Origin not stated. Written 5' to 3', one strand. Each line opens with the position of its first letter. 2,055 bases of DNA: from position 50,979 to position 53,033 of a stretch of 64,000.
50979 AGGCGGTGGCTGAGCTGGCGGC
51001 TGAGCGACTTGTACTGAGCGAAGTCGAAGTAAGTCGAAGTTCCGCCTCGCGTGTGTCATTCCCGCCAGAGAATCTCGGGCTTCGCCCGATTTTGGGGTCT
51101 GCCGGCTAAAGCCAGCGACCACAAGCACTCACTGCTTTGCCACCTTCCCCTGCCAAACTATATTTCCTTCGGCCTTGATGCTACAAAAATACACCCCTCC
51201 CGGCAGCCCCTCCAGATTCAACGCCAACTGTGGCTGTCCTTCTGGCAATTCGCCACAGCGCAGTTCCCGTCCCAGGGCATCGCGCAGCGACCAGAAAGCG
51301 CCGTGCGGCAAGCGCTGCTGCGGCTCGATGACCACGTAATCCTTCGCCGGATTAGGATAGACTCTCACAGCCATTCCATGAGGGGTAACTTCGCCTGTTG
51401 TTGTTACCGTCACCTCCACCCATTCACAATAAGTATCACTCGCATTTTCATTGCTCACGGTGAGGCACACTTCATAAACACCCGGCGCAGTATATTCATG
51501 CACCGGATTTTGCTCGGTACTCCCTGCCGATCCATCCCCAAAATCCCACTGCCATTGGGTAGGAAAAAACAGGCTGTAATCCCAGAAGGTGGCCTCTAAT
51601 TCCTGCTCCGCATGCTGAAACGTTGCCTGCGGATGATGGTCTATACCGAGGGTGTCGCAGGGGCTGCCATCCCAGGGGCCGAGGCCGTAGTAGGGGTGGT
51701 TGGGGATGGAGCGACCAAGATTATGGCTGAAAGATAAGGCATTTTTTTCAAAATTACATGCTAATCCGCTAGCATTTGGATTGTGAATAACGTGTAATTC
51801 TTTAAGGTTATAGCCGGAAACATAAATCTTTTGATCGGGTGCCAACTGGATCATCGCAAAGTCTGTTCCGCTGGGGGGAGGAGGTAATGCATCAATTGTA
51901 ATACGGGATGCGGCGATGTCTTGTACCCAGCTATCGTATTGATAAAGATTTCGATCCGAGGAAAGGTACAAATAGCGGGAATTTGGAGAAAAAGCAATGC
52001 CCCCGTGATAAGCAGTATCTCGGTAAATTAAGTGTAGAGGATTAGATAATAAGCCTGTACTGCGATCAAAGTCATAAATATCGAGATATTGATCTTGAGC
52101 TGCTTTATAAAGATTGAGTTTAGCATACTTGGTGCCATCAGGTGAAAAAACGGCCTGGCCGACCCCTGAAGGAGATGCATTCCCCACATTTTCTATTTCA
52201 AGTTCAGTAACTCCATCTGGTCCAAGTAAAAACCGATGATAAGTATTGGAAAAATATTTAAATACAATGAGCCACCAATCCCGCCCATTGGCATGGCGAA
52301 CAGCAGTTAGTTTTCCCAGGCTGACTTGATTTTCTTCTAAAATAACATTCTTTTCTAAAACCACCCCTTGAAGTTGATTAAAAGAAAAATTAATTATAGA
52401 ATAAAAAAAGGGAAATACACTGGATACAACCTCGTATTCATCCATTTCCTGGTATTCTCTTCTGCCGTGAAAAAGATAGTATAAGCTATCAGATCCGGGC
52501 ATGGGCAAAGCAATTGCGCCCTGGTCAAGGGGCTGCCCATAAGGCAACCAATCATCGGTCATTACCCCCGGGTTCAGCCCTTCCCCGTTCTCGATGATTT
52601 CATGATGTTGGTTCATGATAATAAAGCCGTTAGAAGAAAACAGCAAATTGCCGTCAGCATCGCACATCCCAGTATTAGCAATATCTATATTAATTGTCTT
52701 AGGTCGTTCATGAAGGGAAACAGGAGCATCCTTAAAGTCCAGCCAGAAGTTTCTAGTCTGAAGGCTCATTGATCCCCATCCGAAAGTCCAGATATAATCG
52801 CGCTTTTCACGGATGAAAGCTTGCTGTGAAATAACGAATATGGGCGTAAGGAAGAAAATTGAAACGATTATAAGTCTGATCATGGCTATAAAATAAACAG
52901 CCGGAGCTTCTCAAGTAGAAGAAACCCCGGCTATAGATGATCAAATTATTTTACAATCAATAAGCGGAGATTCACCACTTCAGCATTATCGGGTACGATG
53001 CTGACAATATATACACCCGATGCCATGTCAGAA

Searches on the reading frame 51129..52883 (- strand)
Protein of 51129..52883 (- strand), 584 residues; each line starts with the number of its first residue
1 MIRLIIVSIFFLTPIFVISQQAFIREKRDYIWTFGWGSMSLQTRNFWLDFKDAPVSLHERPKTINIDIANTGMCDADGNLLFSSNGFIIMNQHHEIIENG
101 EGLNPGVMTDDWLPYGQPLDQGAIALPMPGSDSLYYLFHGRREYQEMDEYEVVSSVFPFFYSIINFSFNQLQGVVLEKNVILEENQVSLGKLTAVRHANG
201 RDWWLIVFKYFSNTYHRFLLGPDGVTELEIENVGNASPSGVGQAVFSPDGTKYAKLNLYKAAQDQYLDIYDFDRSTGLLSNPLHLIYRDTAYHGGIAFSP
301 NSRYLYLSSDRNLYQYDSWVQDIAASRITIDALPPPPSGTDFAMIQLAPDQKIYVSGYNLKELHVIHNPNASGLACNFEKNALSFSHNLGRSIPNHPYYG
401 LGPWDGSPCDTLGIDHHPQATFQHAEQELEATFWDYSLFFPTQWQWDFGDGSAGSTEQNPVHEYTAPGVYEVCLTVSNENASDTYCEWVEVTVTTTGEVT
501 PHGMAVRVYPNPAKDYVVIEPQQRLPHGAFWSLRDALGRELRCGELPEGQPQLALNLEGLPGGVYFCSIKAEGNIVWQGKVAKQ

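Call 10: search_protein_families(library=pfam, proteins=[window:51129-52883:-], max_evalue=0.001)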
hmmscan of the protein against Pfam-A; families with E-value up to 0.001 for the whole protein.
window:51129-52883:- (584 aa): 3 families
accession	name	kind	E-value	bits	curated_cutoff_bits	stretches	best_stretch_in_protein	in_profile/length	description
PF18911.6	PKD_4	-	6.9e-14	52.1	27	1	428-493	21-85/85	PKD domain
PF00801.26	PKD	-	1e-08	35.5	23.5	1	426-484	12-73/80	PKD domain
PF18962.6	Por_Secre_tail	-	2.2e-07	31.5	27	1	508-576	1-69/75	Secretion system C-terminal sorting domain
